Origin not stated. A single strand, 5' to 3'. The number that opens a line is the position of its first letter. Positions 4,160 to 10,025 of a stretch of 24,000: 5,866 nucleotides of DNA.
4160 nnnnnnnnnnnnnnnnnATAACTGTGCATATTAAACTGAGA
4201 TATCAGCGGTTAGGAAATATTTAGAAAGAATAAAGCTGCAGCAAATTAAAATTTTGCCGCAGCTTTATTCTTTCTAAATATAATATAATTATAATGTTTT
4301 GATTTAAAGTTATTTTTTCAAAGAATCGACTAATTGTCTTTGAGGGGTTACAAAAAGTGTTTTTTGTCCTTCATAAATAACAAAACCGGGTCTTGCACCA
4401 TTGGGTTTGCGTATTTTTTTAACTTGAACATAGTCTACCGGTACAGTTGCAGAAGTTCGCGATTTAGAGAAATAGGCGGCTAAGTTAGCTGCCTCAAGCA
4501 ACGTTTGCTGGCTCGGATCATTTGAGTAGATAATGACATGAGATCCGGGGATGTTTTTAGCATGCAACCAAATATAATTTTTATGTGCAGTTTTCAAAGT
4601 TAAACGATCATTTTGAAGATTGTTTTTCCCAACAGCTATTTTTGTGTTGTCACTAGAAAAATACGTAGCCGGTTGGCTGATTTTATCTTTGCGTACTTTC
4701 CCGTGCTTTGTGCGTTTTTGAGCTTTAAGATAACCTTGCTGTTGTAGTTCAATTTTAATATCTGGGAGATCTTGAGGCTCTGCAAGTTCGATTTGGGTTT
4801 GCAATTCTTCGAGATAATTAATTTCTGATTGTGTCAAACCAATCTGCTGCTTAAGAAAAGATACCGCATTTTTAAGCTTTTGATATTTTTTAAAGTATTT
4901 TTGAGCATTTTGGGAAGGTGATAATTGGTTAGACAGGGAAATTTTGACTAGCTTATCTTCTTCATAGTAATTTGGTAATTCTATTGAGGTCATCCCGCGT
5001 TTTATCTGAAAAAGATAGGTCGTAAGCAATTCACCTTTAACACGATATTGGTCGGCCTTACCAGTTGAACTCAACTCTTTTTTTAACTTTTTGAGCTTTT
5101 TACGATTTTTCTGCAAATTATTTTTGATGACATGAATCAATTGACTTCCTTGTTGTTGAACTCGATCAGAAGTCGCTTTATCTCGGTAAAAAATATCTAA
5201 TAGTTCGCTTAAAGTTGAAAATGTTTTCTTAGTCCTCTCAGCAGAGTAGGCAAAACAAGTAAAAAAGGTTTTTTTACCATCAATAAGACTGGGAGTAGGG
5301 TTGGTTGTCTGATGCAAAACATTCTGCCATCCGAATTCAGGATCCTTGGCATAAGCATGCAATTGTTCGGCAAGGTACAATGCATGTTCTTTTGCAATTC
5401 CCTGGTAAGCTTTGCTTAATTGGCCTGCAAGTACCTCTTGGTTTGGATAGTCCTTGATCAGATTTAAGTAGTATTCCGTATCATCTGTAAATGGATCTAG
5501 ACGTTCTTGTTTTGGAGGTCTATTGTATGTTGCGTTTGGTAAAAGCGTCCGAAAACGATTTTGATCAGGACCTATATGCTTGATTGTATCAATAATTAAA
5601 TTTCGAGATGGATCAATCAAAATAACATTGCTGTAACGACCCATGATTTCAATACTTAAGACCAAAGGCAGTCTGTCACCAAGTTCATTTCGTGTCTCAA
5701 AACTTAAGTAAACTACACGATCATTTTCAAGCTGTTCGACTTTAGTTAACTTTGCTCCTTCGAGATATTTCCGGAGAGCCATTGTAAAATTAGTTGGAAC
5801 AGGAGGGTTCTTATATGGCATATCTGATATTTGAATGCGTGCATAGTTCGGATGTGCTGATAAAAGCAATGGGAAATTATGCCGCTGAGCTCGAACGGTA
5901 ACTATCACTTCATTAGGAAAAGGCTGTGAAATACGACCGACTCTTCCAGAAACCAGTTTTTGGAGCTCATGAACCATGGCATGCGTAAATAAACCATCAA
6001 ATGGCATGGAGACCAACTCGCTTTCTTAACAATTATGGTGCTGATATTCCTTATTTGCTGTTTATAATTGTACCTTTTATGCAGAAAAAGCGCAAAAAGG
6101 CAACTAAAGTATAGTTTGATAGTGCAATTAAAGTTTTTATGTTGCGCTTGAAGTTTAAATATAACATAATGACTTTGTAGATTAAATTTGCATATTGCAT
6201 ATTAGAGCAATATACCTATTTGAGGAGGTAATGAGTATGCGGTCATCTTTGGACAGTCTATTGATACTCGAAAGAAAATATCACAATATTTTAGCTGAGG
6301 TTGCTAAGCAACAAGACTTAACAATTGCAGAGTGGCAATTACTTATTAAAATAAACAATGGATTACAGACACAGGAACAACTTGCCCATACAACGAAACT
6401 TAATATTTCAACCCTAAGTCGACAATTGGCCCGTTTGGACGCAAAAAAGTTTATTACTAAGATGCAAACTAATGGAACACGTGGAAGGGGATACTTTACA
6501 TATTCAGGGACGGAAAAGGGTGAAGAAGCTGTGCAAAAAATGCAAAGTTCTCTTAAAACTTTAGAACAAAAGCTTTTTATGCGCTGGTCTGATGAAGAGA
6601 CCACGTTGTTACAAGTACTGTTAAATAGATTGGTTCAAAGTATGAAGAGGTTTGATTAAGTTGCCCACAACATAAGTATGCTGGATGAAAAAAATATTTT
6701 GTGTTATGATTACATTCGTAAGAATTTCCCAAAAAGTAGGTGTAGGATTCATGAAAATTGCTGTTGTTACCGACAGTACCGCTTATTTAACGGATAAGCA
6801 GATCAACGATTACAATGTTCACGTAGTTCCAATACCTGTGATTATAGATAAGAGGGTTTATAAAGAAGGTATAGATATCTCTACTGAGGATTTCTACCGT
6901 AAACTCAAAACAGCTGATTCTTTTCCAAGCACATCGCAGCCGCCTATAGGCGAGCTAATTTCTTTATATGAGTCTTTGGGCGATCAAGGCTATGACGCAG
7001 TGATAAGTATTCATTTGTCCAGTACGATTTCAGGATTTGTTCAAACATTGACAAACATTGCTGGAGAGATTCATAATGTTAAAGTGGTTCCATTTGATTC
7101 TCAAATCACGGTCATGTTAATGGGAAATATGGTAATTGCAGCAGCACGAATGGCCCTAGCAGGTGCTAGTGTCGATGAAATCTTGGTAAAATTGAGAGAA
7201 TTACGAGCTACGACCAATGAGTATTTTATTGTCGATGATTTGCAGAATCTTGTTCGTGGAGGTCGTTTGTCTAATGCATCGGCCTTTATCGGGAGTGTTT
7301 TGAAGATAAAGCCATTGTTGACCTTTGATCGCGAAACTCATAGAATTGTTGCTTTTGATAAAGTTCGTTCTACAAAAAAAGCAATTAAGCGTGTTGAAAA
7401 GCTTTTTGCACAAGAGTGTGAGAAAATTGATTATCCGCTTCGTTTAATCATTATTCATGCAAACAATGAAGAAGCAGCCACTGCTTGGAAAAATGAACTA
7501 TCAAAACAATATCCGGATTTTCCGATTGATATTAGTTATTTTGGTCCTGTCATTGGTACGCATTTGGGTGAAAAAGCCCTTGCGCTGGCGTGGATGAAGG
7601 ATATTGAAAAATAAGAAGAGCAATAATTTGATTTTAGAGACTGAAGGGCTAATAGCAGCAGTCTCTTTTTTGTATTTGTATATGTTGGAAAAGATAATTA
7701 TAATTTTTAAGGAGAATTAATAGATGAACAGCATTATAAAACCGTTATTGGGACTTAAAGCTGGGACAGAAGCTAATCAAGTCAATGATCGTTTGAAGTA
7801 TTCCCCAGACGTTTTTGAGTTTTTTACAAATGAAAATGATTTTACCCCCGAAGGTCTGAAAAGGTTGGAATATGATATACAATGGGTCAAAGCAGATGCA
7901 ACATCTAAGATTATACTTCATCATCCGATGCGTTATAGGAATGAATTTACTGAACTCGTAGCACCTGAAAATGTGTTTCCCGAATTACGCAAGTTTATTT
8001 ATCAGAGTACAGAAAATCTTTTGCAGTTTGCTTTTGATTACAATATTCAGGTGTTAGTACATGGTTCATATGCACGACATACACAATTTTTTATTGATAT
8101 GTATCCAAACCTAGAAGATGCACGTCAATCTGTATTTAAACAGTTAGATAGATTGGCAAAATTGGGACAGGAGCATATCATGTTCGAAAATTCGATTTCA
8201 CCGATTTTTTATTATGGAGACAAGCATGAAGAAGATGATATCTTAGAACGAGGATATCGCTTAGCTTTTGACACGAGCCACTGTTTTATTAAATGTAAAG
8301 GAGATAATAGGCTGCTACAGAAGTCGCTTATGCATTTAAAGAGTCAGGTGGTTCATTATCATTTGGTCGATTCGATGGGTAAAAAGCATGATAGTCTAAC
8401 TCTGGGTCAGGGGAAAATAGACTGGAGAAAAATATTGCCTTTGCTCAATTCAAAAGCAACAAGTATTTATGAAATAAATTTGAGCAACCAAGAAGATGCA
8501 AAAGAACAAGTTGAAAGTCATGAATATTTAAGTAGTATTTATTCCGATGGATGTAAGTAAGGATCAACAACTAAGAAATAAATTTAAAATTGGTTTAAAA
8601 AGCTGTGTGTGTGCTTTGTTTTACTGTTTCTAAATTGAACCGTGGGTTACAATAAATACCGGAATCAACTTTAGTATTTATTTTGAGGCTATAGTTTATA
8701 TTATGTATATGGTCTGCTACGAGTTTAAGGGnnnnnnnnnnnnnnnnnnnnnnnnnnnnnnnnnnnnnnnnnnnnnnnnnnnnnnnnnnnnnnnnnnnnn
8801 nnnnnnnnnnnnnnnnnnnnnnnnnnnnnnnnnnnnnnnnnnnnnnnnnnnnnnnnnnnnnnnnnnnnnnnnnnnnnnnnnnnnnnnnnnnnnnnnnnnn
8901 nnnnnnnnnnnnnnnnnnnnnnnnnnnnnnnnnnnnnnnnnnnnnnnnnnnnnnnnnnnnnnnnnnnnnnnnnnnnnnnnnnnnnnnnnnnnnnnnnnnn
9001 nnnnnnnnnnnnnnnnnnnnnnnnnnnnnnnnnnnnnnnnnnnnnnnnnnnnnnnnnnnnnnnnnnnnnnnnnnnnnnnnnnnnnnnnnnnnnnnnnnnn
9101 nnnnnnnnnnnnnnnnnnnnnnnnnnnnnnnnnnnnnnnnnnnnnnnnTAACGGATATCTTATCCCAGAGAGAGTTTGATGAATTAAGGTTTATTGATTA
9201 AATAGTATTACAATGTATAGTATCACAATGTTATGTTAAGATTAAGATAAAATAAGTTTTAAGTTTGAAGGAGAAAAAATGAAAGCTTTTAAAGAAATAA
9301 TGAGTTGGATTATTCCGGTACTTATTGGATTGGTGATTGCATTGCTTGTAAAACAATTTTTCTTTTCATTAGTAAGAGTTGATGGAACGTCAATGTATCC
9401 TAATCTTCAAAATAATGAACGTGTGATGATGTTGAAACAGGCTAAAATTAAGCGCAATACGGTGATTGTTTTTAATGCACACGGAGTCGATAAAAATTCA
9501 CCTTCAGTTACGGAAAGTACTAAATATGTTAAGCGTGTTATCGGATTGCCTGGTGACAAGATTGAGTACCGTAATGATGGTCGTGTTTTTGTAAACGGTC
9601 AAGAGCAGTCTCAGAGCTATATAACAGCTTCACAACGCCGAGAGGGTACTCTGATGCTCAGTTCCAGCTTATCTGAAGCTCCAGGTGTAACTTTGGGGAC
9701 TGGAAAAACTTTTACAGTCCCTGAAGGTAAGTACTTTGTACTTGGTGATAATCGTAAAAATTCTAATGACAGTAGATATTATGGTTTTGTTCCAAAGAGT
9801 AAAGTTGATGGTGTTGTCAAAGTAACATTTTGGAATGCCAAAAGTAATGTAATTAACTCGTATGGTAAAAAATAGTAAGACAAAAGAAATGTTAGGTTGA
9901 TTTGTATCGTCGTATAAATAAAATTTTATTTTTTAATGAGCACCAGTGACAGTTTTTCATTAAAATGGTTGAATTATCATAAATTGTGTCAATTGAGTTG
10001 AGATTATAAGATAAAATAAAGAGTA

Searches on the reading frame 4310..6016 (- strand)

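Call 9: search_protein_families(library=pfam, proteins=[window:4310-6016:-], max_evalue=0.01)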
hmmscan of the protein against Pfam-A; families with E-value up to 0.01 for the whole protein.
window:4310-6016:- (568 aa): 3 families
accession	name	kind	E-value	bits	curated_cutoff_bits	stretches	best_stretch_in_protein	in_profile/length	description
PF05833.16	NFACT_N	-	1.3e-147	492.8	31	1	7-439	1-452/456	NFACT N-terminal and middle domains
PF05670.18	NFACT-R_1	-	6.5e-10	40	29.8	1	451-540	4-98/112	NFACT protein RNA binding domain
PF18297.6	NFACT-R_2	-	2e-09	37.9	26.9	1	455-534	7-84/104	NFACT protein RNA binding domain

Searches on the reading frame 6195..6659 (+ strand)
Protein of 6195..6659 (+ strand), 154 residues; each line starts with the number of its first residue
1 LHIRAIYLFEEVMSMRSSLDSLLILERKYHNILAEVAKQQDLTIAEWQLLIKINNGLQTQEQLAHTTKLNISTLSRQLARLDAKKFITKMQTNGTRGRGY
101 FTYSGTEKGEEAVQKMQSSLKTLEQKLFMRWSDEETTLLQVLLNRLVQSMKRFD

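Call 9: search_protein_families(library=pfam, proteins=[window:6195-6659:+], max_evalue=0.01)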
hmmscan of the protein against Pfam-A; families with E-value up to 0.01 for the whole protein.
window:6195-6659:+ (154 aa): 9 families
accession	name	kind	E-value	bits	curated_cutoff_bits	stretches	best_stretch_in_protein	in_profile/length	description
PF12802.13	MarR_2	-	0.00035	21.1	27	1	41-97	2-59/61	MarR family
PF21984.2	DnaD_N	-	0.00072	20.1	27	1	38-104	10-82/101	DnaD N-terminal domain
PF01047.28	MarR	-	0.0012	19.1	24.6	1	42-91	1-51/59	MarR family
PF10154.14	Fy-3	-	0.0036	16.9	25.8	1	9-129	89-201/498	Ferry endosomal RAB5 effector complex subunit 3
PF13463.12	HTH_27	-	0.0044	17.7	22.2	1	43-109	2-68/68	Winged helix DNA-binding domain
PF13412.12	HTH_24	-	0.0065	16.5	21.9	0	55-87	15-47/48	Winged helix-turn-helix DNA-binding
PF25213.1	HVO_A0261_N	-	0.007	16.7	35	0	49-125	16-83/86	HVO_A0261 N-terminal domain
PF13814.12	Replic_Relax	-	0.0084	16.6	25.3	0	56-116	8-73/191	Replication-relaxation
PF02002.24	TFIIE_alpha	-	0.0088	16.3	22.9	0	52-127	22-100/105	TFIIE alpha subunit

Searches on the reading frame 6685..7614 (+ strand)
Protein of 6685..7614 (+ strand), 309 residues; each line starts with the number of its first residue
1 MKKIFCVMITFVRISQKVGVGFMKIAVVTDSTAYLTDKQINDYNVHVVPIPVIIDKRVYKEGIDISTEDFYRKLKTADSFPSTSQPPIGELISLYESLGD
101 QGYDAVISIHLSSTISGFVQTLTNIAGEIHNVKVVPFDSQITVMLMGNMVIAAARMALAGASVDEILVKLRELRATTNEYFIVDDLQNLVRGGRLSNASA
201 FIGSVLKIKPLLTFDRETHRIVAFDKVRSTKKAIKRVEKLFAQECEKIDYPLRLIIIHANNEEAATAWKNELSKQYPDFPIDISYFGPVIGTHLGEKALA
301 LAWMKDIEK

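Call 9: search_protein_families(library=pfam, proteins=[window:6685-7614:+], max_evalue=0.01)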
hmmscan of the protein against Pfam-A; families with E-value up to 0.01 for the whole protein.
window:6685-7614:+ (309 aa): 1 family
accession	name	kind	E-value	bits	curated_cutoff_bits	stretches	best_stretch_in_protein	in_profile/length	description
PF02645.21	DegV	-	3.3e-93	312.5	27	1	24-305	1-279/280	Uncharacterised protein, DegV family COG1307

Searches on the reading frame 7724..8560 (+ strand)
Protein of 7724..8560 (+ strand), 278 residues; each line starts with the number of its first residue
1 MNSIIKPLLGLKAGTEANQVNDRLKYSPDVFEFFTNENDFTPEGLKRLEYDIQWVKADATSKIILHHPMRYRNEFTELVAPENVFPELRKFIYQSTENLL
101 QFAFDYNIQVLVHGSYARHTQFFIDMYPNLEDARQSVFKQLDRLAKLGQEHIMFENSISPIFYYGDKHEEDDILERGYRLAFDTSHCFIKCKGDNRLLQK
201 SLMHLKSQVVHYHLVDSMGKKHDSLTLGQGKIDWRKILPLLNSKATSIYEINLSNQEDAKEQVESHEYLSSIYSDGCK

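Call 9: search_protein_families(library=pfam, proteins=[window:7724-8560:+], max_evalue=0.01)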
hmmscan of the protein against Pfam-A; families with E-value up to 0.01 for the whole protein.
window:7724-8560:+ (278 aa): 1 family
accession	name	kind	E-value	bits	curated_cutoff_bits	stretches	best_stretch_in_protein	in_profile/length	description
PF01261.30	AP_endonuc_2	-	2.4e-11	44.3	31.1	1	179-258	154-235/249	Xylose isomerase-like TIM barrel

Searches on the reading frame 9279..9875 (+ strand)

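Call 9: search_protein_families(library=pfam, proteins=[window:9279-9875:+], max_evalue=0.01)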
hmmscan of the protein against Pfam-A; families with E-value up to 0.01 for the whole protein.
window:9279-9875:+ (198 aa): 2 families
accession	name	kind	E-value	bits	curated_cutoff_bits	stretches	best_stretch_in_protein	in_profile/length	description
PF10502.14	Peptidase_S26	-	7.9e-45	153.3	22.9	1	8-185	2-168/168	Signal peptidase, peptidase S26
PF00717.28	Peptidase_S24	-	0.0097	16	23.3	0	31-69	37-75/116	Peptidase S24-like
